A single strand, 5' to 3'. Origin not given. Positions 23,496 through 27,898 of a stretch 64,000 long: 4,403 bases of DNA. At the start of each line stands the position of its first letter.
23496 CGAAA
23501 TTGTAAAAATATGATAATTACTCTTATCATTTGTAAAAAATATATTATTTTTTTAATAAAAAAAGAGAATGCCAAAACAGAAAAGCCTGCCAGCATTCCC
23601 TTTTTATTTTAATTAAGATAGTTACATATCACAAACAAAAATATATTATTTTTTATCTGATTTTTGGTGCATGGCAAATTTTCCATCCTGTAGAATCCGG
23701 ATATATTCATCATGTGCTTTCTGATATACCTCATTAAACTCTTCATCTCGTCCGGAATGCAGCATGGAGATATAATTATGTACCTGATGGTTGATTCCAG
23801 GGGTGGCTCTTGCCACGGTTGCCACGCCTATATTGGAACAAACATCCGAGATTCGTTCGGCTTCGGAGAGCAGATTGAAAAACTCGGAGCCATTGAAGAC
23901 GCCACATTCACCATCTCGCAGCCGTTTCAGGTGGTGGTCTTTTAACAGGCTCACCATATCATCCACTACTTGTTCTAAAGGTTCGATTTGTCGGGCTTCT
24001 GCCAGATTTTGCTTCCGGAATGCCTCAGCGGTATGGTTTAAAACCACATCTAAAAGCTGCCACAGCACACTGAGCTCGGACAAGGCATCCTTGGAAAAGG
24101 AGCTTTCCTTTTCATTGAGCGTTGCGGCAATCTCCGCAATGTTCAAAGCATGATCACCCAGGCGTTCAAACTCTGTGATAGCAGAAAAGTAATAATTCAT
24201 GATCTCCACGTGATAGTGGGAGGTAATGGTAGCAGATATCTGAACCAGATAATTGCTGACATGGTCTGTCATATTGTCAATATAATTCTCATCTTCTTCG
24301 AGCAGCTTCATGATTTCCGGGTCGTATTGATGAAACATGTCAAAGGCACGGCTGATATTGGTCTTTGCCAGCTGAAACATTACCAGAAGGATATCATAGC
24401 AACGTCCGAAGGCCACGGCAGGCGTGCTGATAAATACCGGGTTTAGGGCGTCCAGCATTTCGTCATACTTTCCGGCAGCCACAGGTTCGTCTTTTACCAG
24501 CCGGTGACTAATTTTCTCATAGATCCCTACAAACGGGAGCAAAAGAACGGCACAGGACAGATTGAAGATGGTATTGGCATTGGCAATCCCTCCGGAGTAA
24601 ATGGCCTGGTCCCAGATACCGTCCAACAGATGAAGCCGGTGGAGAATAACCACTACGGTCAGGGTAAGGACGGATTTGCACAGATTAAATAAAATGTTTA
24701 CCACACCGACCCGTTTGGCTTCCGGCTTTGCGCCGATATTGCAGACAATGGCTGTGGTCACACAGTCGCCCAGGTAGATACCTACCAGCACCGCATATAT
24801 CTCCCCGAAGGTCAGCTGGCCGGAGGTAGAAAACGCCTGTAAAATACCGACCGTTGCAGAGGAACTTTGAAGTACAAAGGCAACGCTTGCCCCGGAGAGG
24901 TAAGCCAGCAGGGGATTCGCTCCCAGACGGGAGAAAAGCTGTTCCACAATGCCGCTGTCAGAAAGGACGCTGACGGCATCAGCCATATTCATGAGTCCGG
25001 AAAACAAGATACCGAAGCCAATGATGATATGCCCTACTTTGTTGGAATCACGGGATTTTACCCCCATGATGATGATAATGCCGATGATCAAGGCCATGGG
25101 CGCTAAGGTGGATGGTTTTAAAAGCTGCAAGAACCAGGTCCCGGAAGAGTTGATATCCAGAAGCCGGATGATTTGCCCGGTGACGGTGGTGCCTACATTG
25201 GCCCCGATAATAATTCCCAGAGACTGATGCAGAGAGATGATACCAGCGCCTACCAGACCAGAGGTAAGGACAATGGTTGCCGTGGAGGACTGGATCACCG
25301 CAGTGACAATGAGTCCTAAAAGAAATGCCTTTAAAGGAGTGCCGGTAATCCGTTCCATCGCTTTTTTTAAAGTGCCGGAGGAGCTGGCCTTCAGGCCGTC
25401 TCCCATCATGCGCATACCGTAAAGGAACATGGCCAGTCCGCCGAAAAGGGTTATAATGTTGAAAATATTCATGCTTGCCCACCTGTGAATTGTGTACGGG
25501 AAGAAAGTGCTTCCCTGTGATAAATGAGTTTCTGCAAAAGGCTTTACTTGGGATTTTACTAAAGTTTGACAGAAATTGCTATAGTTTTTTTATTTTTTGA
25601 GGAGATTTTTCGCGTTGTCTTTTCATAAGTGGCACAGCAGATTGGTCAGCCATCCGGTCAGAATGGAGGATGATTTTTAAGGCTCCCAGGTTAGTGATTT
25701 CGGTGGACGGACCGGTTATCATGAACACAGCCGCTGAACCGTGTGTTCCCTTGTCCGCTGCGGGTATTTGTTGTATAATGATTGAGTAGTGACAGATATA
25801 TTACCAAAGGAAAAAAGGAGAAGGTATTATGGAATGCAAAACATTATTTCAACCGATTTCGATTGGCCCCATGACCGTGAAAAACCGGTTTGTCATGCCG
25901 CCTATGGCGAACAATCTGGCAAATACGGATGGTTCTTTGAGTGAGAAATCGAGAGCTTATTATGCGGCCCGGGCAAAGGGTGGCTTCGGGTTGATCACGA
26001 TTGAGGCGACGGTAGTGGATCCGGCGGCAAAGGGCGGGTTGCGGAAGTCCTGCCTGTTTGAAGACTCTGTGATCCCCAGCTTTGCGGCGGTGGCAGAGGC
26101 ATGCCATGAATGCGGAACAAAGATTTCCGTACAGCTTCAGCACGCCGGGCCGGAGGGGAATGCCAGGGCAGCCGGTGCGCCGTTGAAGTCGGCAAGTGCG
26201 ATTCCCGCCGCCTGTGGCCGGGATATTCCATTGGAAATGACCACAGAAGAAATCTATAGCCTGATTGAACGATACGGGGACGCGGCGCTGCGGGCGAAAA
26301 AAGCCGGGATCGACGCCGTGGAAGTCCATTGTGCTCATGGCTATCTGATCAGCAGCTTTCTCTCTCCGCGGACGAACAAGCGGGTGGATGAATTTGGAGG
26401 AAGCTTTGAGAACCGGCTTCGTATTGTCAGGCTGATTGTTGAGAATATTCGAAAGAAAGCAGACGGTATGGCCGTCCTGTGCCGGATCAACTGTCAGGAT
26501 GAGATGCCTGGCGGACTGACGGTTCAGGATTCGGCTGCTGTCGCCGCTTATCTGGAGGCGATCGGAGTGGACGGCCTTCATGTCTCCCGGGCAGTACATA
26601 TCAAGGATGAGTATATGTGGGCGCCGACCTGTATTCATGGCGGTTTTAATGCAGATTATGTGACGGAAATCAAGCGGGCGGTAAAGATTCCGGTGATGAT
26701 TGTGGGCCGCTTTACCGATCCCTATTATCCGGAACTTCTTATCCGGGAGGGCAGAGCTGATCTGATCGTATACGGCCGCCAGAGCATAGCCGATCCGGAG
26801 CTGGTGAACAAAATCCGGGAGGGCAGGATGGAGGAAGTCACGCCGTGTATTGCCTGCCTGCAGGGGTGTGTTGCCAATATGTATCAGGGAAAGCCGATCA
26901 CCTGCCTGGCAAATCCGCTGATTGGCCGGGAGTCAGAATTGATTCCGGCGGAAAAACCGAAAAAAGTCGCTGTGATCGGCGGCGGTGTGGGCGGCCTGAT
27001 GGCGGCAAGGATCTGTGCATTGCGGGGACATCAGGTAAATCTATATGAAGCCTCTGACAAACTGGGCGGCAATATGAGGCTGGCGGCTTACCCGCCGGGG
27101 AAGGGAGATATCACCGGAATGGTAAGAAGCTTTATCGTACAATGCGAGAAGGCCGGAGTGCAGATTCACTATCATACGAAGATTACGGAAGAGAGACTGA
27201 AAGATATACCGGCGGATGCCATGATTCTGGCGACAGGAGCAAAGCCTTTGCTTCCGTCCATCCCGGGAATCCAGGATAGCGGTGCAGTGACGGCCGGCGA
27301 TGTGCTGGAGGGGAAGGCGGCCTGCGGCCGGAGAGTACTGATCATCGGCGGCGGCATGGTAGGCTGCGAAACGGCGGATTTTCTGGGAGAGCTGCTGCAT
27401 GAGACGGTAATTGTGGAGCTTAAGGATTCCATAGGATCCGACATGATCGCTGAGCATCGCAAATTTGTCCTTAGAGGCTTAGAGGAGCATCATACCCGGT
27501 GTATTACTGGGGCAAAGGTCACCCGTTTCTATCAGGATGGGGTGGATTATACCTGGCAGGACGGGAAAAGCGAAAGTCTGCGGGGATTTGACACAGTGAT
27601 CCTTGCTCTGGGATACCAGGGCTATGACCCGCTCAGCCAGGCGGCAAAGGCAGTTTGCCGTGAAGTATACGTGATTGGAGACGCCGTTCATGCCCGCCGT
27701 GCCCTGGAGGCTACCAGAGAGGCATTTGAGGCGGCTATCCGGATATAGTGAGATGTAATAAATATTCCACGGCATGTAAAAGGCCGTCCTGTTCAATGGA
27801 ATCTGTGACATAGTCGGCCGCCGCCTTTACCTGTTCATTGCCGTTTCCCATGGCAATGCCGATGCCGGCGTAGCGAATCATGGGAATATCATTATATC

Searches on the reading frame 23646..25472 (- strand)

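Call 4: search_protein_families(library=pfam, proteins=[window:23646-25472:-])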
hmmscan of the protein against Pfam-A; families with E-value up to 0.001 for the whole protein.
window:23646-25472:- (608 aa): 2 families
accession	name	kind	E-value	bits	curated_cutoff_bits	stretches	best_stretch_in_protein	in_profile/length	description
PF02690.20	Na_Pi_cotrans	-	1.6e-50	171.2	29.1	2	15-164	1-136/137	Na+/Pi-cotransporter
PF01895.24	PhoU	-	1.4e-21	77.1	23.5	2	364-448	3-88/89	PhoU domain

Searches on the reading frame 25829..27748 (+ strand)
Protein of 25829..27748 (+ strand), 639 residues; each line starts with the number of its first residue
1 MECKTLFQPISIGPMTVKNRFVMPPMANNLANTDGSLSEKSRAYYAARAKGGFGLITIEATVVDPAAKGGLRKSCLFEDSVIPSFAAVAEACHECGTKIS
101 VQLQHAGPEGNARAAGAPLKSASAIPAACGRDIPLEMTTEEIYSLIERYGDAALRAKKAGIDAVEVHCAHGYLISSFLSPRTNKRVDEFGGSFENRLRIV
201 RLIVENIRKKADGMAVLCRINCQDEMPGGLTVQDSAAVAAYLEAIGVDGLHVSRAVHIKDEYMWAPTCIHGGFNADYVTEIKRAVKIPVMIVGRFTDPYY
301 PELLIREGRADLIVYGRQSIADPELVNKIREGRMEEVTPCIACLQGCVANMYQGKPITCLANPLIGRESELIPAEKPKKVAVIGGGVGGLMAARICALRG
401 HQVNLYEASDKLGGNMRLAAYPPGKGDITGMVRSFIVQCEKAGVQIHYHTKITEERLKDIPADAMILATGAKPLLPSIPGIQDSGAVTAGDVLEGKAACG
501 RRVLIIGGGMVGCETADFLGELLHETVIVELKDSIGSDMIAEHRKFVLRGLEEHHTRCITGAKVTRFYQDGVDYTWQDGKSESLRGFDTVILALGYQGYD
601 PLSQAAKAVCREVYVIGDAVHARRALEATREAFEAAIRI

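Call 42: search_protein_families(library=pfam, proteins=[window:25829-27748:+], max_evalue=0.00001)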
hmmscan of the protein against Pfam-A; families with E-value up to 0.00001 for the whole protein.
window:25829-27748:+ (639 aa): 9 families
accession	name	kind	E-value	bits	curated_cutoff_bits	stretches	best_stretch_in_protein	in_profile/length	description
PF00724.26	Oxidored_FMN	-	1.7e-74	251.6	27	1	6-335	2-341/342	NADH:flavin oxidoreductase / NADH oxidase family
PF07992.20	Pyr_redox_2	-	5e-30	105.3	26.1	1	378-610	1-251/291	Pyridine nucleotide-disulphide oxidoreductase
PF00070.33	Pyr_redox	-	1.1e-13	51.9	22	1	502-571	1-70/82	Pyridine nucleotide-disulphide oxidoreductase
PF01266.30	DAO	-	4.3e-12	46.7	27.9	0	379-414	1-37/353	FAD dependent oxidoreductase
PF13450.12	NAD_binding_8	-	7.8e-11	42.5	21.9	1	382-421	1-40/68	NAD(P)-binding Rossmann-like domain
PF13738.12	Pyr_redox_3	-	1.9e-07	31.1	30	0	458-598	121-269/305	Pyridine nucleotide-disulphide oxidoreductase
PF12831.13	FAD_oxidored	-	2e-07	31.1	27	1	380-441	2-70/416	FAD dependent oxidoreductase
PF01262.27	AlaDh_PNT_C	-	2e-06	27.8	23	0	374-409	25-60/214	Alanine dehydrogenase/PNT, C-terminal domain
PF03486.20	HI0933_like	-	6.2e-06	26.3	50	0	379-419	2-42/244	HI0933-like protein Rossmann domain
